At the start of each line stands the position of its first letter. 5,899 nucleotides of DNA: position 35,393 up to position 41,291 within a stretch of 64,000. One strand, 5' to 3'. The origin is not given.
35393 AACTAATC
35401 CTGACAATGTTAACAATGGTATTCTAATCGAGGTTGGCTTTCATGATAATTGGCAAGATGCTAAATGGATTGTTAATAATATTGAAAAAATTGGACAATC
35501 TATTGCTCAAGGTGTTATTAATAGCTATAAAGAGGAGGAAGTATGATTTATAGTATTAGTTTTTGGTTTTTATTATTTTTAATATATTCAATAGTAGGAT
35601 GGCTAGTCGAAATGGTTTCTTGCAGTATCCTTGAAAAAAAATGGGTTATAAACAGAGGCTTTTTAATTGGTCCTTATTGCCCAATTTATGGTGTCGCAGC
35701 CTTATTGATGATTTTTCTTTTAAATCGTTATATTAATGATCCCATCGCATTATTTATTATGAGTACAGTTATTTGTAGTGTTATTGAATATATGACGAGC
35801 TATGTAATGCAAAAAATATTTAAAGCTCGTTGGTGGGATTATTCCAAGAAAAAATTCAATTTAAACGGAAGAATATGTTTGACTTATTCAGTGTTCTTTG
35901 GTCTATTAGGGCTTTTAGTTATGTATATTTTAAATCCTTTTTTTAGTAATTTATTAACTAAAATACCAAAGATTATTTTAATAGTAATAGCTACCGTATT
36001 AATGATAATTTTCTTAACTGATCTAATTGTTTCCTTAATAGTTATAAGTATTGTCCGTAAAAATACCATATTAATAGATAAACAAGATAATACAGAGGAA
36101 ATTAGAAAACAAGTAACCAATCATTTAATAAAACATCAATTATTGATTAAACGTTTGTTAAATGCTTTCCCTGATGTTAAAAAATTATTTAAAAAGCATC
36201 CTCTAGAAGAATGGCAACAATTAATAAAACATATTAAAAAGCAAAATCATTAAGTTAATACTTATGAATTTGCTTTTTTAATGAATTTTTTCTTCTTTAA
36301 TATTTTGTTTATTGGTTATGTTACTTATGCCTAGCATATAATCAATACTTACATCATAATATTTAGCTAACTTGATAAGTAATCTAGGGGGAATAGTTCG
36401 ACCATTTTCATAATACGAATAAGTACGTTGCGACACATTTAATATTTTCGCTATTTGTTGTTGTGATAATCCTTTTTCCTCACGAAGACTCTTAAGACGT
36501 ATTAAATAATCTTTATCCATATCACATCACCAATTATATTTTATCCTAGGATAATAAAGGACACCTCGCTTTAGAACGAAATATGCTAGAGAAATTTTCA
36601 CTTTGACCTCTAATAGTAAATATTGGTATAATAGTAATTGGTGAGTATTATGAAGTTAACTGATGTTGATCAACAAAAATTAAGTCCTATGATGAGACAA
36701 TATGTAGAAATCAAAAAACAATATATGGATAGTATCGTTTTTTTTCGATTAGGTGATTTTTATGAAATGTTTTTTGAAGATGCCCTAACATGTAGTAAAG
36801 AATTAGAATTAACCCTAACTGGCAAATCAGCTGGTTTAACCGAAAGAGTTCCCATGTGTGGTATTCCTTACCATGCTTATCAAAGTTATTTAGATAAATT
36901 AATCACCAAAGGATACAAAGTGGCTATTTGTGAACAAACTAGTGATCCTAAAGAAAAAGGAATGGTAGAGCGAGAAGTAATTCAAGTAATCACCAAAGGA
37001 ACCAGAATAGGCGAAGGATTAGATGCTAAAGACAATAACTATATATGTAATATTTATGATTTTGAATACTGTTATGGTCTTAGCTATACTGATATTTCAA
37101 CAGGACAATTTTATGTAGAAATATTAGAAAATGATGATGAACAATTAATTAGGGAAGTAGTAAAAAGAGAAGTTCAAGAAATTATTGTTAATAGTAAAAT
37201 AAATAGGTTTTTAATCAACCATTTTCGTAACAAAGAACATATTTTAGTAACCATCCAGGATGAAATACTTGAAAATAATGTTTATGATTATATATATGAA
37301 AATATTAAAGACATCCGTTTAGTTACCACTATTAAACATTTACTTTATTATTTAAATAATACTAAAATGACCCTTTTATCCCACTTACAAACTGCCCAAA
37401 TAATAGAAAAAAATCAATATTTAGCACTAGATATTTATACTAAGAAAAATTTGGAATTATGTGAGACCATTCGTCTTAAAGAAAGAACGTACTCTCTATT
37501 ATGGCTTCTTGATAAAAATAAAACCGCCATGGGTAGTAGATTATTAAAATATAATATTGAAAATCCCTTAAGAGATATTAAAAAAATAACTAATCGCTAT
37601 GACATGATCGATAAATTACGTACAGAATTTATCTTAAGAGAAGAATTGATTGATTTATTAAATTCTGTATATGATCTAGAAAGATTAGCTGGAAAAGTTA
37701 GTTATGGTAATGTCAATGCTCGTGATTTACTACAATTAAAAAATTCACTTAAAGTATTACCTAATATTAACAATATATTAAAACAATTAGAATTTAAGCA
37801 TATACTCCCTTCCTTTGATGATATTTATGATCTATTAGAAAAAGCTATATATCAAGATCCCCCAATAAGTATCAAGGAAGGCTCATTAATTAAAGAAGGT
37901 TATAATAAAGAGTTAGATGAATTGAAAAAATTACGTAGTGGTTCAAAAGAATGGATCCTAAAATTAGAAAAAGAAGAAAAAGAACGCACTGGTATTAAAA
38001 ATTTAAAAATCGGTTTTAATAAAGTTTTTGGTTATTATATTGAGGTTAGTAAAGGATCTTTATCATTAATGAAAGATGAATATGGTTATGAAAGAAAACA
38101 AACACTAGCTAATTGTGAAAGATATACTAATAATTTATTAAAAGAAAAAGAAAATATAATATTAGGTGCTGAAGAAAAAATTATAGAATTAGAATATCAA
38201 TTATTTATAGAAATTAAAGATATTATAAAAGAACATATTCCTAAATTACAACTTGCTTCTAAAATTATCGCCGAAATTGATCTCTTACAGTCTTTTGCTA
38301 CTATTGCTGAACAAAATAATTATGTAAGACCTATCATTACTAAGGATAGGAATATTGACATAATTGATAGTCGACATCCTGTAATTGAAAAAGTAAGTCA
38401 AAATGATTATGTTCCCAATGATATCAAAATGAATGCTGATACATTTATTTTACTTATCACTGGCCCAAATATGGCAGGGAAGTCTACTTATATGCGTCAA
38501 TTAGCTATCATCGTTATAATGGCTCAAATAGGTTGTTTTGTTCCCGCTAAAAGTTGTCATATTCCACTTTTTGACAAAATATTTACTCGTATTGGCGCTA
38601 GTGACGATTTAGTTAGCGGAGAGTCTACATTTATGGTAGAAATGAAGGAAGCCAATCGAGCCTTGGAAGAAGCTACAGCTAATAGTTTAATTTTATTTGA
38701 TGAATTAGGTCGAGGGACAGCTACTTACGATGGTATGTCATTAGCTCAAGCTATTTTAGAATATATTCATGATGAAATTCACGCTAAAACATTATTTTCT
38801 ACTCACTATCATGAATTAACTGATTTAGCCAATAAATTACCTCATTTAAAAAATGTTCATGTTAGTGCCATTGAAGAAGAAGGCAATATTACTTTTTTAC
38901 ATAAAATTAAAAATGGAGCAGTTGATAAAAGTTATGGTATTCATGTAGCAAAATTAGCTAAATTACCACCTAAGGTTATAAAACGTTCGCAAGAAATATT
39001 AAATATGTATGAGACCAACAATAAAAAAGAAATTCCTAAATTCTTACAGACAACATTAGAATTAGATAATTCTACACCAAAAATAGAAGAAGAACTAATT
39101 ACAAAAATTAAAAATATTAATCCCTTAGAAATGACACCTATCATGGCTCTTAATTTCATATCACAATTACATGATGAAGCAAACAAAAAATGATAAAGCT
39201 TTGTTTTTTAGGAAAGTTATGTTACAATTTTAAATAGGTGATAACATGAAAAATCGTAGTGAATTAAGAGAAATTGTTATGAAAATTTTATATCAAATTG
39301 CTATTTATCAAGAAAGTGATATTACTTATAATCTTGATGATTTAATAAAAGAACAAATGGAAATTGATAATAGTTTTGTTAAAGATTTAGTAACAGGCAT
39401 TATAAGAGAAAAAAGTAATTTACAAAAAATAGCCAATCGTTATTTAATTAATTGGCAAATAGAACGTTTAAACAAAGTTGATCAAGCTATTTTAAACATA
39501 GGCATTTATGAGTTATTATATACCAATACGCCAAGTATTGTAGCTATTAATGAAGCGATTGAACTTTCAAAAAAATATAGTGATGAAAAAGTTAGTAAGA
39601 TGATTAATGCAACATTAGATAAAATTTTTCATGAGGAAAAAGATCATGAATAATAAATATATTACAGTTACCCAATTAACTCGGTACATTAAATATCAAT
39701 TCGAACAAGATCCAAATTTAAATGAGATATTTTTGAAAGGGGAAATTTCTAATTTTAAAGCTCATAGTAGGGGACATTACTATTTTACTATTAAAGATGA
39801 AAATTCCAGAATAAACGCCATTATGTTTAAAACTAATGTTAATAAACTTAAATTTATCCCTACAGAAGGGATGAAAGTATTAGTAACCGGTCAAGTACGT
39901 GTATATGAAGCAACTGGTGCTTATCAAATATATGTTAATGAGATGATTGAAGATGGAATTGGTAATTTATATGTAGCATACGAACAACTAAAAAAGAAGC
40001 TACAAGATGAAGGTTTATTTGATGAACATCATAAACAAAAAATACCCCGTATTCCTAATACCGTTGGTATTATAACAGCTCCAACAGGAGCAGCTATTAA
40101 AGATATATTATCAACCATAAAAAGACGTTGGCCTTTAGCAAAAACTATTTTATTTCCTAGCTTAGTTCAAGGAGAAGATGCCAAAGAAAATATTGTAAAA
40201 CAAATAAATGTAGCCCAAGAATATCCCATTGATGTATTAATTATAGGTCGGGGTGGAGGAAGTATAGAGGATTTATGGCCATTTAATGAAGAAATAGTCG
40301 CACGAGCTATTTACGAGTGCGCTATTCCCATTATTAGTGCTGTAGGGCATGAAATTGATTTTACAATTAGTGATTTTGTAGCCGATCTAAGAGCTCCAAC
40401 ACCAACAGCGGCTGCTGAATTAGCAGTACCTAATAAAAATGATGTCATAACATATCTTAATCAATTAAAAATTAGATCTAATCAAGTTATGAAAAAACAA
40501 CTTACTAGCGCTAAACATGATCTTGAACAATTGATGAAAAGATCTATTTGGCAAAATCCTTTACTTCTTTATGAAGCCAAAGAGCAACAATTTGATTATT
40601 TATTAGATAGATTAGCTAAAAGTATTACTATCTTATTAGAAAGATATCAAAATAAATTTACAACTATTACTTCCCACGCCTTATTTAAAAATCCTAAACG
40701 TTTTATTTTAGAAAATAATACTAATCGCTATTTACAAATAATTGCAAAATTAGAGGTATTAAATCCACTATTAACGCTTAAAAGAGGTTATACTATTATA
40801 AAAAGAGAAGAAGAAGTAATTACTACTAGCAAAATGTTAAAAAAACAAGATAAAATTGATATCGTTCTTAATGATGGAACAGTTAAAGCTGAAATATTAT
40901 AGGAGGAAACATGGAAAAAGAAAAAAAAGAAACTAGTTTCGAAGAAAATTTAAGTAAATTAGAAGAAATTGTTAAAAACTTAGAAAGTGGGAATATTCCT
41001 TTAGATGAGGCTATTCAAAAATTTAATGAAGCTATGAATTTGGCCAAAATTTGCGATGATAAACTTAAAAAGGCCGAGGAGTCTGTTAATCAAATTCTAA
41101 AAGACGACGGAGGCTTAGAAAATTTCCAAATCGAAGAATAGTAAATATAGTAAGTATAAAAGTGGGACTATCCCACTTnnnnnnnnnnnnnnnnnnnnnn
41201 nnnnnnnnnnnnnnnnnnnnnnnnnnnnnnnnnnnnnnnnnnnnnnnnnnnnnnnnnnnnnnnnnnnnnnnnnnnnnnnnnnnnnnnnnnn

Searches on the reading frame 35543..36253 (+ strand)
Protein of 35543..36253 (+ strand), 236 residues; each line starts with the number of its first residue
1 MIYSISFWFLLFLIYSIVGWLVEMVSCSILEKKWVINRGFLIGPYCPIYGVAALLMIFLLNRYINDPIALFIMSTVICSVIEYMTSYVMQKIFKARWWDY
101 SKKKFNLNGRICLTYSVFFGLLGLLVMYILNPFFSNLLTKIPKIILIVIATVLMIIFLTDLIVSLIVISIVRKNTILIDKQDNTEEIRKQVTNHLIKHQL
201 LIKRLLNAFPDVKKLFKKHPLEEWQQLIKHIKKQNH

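Call 53: search_protein_families(library=pfam, proteins=[window:35543-36253:+], max_evalue=0.0001)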
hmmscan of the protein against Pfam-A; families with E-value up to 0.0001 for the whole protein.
window:35543-36253:+ (236 aa): 1 family
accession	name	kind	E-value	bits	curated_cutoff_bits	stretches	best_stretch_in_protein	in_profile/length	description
PF06541.16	ABC_trans_CmpB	-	3.5e-55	186.7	25.9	1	10-164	1-150/151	Putative ABC-transporter type IV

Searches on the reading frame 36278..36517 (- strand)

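Call 74: search_protein_families(library=pfam, proteins=[window:36278-36517:-], max_evalue=0.01)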
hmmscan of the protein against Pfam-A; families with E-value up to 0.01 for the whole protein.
window:36278-36517:- (79 aa): 16 families
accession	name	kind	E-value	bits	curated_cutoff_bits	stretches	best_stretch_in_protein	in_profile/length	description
PF01381.28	HTH_3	-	5e-19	68.5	23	1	8-60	1-54/55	Helix-turn-helix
PF13560.12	HTH_31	-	1.6e-13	51.1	27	1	7-57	5-57/64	Helix-turn-helix domain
PF12844.13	HTH_19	-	4.5e-13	49.3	30.2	1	7-62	3-59/64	Helix-turn-helix domain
PF15731.11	MqsA_antitoxin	-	1.7e-05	25.3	30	1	9-55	75-121/131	Antitoxin component of bacterial toxin-antitoxin system, MqsA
PF22495.2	HTH_92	-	3.1e-05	23.6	27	1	10-46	2-38/45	RsaL-like HTH domain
PF20432.4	Xre-like-HTH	-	3.8e-05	24.3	25.8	1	16-37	23-46/63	Antitoxin Xre-like helix-turn-helix domain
PF13384.12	HTH_23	-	0.00012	22.2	24.6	1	7-34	7-35/50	Homeodomain-like domain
PF08281.18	Sigma70_r4_2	-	0.00024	21.1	25.7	1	11-33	21-43/54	Sigma-70, region 4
PF13443.12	HTH_26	-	0.00055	20.6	22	1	7-58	1-54/63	Cro/C1-type HTH DNA-binding domain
PF13412.12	HTH_24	-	0.0008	19.4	21.9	1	8-36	9-37/48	Winged helix-turn-helix DNA-binding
PF13413.12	HTH_25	-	0.0011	19.1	24.6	1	7-32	1-26/62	Helix-turn-helix domain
PF00196.25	GerE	-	0.0011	19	23.5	1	15-36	16-37/57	Bacterial regulatory proteins, luxR family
PF08279.18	HTH_11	-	0.0016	18.7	25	1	9-32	7-31/55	HTH domain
PF04545.22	Sigma70_r4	-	0.0018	18.2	24.1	1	11-32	15-36/50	Sigma-70, region 4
PF07022.19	Phage_CI_repr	-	0.0048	17.6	22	1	15-62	10-58/65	Bacteriophage CI repressor helix-turn-helix domain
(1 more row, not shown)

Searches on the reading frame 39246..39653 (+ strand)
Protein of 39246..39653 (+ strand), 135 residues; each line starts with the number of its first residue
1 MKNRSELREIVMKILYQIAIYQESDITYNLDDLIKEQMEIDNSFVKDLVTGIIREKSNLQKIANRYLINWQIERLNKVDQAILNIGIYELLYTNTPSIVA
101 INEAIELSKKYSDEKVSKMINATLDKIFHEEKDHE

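Call 4: search_protein_families(library=pfam, proteins=[window:39246-39653:+], max_evalue=0.01)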
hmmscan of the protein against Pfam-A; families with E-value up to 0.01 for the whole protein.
window:39246-39653:+ (135 aa): 1 family
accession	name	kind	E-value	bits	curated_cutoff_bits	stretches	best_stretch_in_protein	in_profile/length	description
PF01029.23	NusB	-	1.5e-32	113.2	23.1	1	6-127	2-131/133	NusB family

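Call 5: search_protein_families(library=ncbifam, proteins=[window:39246-39653:+], max_evalue=0.01)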
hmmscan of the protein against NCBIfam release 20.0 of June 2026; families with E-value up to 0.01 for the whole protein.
window:39246-39653:+ (135 aa): 8 families
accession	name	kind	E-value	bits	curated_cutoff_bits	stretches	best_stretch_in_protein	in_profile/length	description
TIGR01951.1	nusB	equivalog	6.7e-35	120.2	88.35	1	4-130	2-130/131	transcription antitermination factor NusB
NF001223.0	PRK00202.1-1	equivalog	1.3e-27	96.6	131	1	2-132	7-145/146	transcription antitermination factor NusB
NF011494.0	PRK14902.1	equivalog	3.2e-15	55.9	319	1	5-131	3-129/444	16S rRNA (cytosine(967)-C(5))-methyltransferase RsmB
NF011493.0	PRK14901.1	equivalog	4.5e-11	42.2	540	1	7-131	5-129/447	16S rRNA (cytosine(967)-C(5))-methyltransferase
NF008149.0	PRK10901.1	equivalog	1.1e-10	41.1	375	1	7-132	11-134/434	16S rRNA (cytosine(967)-C(5))-methyltransferase RsmB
TIGR00563.1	rsmB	equivalog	1.9e-10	40.4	269.05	1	8-132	1-125/437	16S rRNA (cytosine(967)-C(5))-methyltransferase RsmB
NF011495.0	PRK14903.1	equivalog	2.1e-10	40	503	1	30-127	27-119/431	16S rRNA (cytosine(967)-C(5))-methyltransferase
NF001230.0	PRK00202.2-5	equivalog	3.7e-10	39.8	132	1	5-131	23-151/165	transcription antitermination factor NusB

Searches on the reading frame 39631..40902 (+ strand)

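Call 4: search_protein_families(library=pfam, proteins=[window:39631-40902:+], max_evalue=0.01)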
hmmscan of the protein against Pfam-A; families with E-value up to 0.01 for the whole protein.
window:39631-40902:+ (423 aa): 3 families
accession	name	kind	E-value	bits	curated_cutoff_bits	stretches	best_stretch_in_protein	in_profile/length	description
PF02601.20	Exonuc_VII_L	-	7.8e-97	325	35.9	1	129-421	1-315/315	Exonuclease VII, large subunit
PF13742.12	tRNA_anti_2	-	4.5e-30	104.2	27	1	11-105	1-94/95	OB-fold nucleic acid binding domain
PF01336.31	tRNA_anti-codon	-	5.4e-13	49.1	27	1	35-105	3-72/75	OB-fold nucleic acid binding domain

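Call 5: search_protein_families(library=ncbifam, proteins=[window:39631-40902:+], max_evalue=0.01)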
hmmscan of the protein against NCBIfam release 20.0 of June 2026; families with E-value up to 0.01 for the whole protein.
window:39631-40902:+ (423 aa): 1 family
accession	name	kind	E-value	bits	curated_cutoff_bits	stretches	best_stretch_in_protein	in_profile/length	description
TIGR00237.1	xseA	equivalog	1.1e-145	485.8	180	1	12-422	1-388/389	exodeoxyribonuclease VII large subunit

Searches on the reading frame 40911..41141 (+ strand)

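Call 4: search_protein_families(library=pfam, proteins=[window:40911-41141:+], max_evalue=0.01)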
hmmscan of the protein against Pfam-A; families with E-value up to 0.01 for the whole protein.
window:40911-41141:+ (76 aa): 2 families
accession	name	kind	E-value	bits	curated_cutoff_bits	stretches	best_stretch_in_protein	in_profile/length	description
PF02609.21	Exonuc_VII_S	-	3.1e-20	72.4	24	1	10-60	1-51/52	Exonuclease VII small subunit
PF10158.14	LOH1CR12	-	0.0012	19.4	24.7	0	2-44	74-115/131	Tumour suppressor protein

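Call 5: search_protein_families(library=ncbifam, proteins=[window:40911-41141:+], max_evalue=0.01)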
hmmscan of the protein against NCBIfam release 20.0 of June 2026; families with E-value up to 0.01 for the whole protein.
window:40911-41141:+ (76 aa): 15 families
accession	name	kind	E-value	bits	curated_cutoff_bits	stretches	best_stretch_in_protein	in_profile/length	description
NF010666.0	PRK14063.1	equivalog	1.1e-24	86.3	111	1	3-76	2-75/78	exodeoxyribonuclease VII small subunit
TIGR01280.1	xseB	equivalog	1.7e-22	79.2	35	1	9-65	1-57/57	exodeoxyribonuclease VII small subunit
NF002138.0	PRK00977.1-2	equivalog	2.4e-20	72.1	77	1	5-73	3-71/77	exodeoxyribonuclease VII small subunit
NF002137.0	PRK00977.1-1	equivalog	2.8e-18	65.6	94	1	3-67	4-68/80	exodeoxyribonuclease VII small subunit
NF002140.0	PRK00977.1-4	equivalog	2.7e-16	59.1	71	1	3-68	5-70/81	exodeoxyribonuclease VII small subunit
NF002139.0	PRK00977.1-3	equivalog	6.4e-16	58.2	68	1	3-68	8-73/84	exodeoxyribonuclease VII small subunit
NF010670.0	PRK14067.1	equivalog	1.7e-15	56.4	107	1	1-75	1-73/81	exodeoxyribonuclease VII small subunit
NF010669.0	PRK14066.1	equivalog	6.2e-14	52.1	113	1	9-68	5-64/76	exodeoxyribonuclease VII small subunit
NF010671.0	PRK14068.1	equivalog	2.2e-13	50.1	95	1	5-67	3-65/76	exodeoxyribonuclease VII small subunit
NF002141.0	PRK00977.1-5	equivalog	5.1e-13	48.7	92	1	4-73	17-84/93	exodeoxyribonuclease VII small subunit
NF010672.0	PRK14069.1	equivalog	7.2e-12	45.5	123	1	3-67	3-67/95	exodeoxyribonuclease VII small subunit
NF010667.0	PRK14064.1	equivalog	1.7e-11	44.3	134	1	6-68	4-66/75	exodeoxyribonuclease VII small subunit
NF010673.0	PRK14070.1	equivalog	3e-08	33.6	119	1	9-66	2-59/75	exodeoxyribonuclease VII small subunit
NF000448.2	blaACI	exception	0.0019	17.7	640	1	12-74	80-144/284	ACI family class A beta-lactamase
NF045605.1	xseB_Acin_var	exception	0.0023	18.1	40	1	8-64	1-58/59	exodeoxyribonuclease VII small subunit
